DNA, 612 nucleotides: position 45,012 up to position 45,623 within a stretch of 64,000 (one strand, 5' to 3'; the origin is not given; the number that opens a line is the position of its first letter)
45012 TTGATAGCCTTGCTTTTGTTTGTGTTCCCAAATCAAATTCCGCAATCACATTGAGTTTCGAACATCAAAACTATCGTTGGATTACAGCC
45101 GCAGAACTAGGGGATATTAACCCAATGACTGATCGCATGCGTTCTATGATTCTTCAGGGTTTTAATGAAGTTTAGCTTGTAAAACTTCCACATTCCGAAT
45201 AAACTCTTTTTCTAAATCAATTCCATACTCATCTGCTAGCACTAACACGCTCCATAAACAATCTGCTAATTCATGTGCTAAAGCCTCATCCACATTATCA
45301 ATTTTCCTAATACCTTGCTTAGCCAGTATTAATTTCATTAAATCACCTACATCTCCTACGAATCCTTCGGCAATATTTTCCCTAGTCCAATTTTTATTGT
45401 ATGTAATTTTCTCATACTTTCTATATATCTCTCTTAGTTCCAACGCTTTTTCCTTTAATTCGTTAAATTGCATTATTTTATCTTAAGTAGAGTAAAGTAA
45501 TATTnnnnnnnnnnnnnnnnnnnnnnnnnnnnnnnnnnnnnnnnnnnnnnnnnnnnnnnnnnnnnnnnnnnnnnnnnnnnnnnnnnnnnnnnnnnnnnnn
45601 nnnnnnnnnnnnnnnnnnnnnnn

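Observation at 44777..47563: Dense array of NTP-pyrophosphatase genes: four NUDIX plus one MazG in under 3 kb (six NUDIX in the window)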

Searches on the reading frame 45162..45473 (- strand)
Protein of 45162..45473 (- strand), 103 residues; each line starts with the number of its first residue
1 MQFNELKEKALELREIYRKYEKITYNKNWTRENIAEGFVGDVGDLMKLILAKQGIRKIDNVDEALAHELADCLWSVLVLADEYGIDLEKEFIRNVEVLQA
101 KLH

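Call 3: search_protein_families(library=pfam, proteins=[window:45162-45473:-], max_evalue=0.01)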
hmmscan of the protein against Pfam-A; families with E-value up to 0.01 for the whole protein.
window:45162-45473:- (103 aa): 3 families
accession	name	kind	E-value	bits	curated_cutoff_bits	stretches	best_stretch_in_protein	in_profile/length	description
PF03819.22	MazG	-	0.00013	22.7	22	1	56-96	19-64/74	MazG nucleotide pyrophosphohydrolase domain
PF12643.12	MazG-like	-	0.00072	20.2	27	1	41-95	18-63/85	MazG-like family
PF01503.22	PRA-PH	-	0.004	18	21.3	1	61-89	49-77/86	Phosphoribosyl-ATP pyrophosphohydrolase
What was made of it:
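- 45162..45473 (-): MazG-like single-domain all-alpha NTP pyrophosphatase (103 aa). It is convergent with N1 (14-bp overlap) and head-to-head with C39 (31-bp spacer). Pfam MazG 22.7 bits against cut-off 22 (call 3).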

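Call 6: search_protein_families(library=ncbifam, proteins=[window:45162-45473:-], max_evalue=0.01)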
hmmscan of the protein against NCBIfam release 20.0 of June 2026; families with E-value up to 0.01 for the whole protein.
window:45162-45473:- (103 aa): 1 family
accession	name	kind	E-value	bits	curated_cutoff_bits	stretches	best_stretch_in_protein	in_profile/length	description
TIGR03188.1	histidine_hisI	equivalog_domain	0.01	16.1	42.7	0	57-88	47-78/84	phosphoribosyl-ATP diphosphatase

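Call 14: search_protein_families(library=padloc, proteins=[window:45162-45473:-], max_evalue=0.01)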
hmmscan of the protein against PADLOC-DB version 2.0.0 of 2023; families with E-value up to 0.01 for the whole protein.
window:45162-45473:- (103 aa): 0 families

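Call 24: search_solved_structures(query=window:45162-45473:-, max_evalue=1)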
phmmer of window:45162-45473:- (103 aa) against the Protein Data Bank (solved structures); distinct sequences matched with E-value up to 1: 7.
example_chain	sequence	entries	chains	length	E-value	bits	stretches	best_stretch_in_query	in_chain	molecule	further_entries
2q73_A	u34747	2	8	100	0.0015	21.8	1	37-91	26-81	Hypothetical protein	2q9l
2q5z_A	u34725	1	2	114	0.0018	21.6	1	34-90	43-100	Hypothetical protein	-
2yxh_A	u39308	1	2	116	0.22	14.9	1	16-98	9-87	MazG-related protein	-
5hwu_A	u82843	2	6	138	0.81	13.1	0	63-92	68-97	DR2231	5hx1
5i0j_A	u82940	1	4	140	0.86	13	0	63-92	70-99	DR2231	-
5hva_A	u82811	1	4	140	0.91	12.9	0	63-92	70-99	DR2231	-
5hzz_A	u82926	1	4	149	0.98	12.8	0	63-92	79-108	DR2231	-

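Call 27: find_related_loci(query=window:45162-45473:-, collection=viral_contigs, flank=8000)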
Query window:45162-45473:- (103 aa) in viral_contigs; peptide patterns used: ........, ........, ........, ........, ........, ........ (x = any residue, [..] = any of these).
17 stretches matched a pattern, but none encodes a relative of the query by tblastn (E <= 1e-3).

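Call 36: find_related_loci(query=A1, collection=metagenome_contigs, flank=8000)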
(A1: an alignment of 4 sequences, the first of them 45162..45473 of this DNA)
Query A1 (103 aa) in metagenome_contigs; peptide patterns used: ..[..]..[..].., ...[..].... (x = any residue, [..] = any of these).
600 stretches matched a pattern (row limit reached: there are more); 373 encode a relative of the query (tblastn E <= 1e-3); the best 80 are kept; 80 distinct loci.
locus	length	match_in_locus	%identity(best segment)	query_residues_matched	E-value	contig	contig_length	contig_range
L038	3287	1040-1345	66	1-102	7e-45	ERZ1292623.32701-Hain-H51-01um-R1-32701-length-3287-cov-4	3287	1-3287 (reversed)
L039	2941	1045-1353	61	1-103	3e-41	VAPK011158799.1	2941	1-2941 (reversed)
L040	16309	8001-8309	58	1-103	4e-38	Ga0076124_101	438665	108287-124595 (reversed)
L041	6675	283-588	54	1-102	8e-36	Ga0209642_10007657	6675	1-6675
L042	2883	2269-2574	53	1-102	6e-36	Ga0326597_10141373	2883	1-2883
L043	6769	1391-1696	55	1-102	1e-35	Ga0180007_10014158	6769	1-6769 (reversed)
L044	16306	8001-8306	54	1-102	1e-35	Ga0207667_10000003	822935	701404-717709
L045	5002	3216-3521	51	1-102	3e-35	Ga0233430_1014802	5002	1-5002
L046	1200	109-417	56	1-102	7e-36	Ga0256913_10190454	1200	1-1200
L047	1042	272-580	51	1-103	3e-36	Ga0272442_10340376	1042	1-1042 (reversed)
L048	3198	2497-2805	52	1-103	8e-35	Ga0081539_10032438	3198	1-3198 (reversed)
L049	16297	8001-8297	53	1-99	5e-35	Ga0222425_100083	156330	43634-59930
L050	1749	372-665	53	1-98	7e-35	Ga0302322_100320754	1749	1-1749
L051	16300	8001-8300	54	1-99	1e-34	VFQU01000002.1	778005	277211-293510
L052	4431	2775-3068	56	1-98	1e-34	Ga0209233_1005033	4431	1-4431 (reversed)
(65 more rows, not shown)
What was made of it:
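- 45162..45473 (-): More than 373 metagenome relatives were found (call 36).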

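Call 91: search_solved_structures(query=A6, max_evalue=0.01, show_alignments=1)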
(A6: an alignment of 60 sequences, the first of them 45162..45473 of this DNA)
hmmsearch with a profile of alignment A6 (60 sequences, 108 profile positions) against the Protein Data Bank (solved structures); distinct sequences matched with E-value up to 0.01: 8.
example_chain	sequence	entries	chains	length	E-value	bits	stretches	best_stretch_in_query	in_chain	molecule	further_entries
2oie_A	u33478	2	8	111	2.5e-06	30.5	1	12-96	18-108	RS21-C6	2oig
6sqw_A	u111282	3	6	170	3.7e-06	29.9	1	12-99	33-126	dCTP pyrophosphatase 1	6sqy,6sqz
2a3q_A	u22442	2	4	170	3.8e-06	29.9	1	12-99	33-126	hypothetical protein | Protein RS21-C6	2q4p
7mu5_A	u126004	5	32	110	6.4e-05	25.9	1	12-96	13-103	dCTP pyrophosphatase 1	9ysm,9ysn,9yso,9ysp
5ie9_A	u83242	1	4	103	0.00012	25.1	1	34-101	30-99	Nucleotide pyrophosphohydrolase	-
2q73_A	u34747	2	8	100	0.00017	24.5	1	36-98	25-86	Hypothetical protein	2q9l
2q5z_A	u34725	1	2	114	0.00036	23.5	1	35-90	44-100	Hypothetical protein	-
2gta_A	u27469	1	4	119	0.00052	23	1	34-101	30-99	Hypothetical protein ypjD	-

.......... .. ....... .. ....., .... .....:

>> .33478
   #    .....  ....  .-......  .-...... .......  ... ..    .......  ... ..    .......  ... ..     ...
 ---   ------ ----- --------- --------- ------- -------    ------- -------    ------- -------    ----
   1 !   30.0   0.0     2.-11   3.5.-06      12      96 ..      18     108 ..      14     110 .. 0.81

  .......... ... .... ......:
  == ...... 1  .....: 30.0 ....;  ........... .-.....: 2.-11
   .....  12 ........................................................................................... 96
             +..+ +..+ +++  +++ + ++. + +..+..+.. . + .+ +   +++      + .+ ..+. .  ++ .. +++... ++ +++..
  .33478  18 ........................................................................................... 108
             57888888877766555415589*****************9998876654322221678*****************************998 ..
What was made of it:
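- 45162..45473 (-): The family profile hits RS21-C6/DCTPP1 at 2.5e-6, plus YpjD and 2q73/2q5z (call 91).
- On MazG / all-alpha NTP pyrophosphatase: The profile hits RS21-C6/DCTPP1 at 2.5e-6, plus YpjD and 2q73/2q5z, with the motifs aligned (call 91).
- Closest known: House-cleaning NTP pyrophosphatases. Same: The acidic E/D motifs of single-domain MazG align to RS21-C6/DCTPP1 (call 91).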
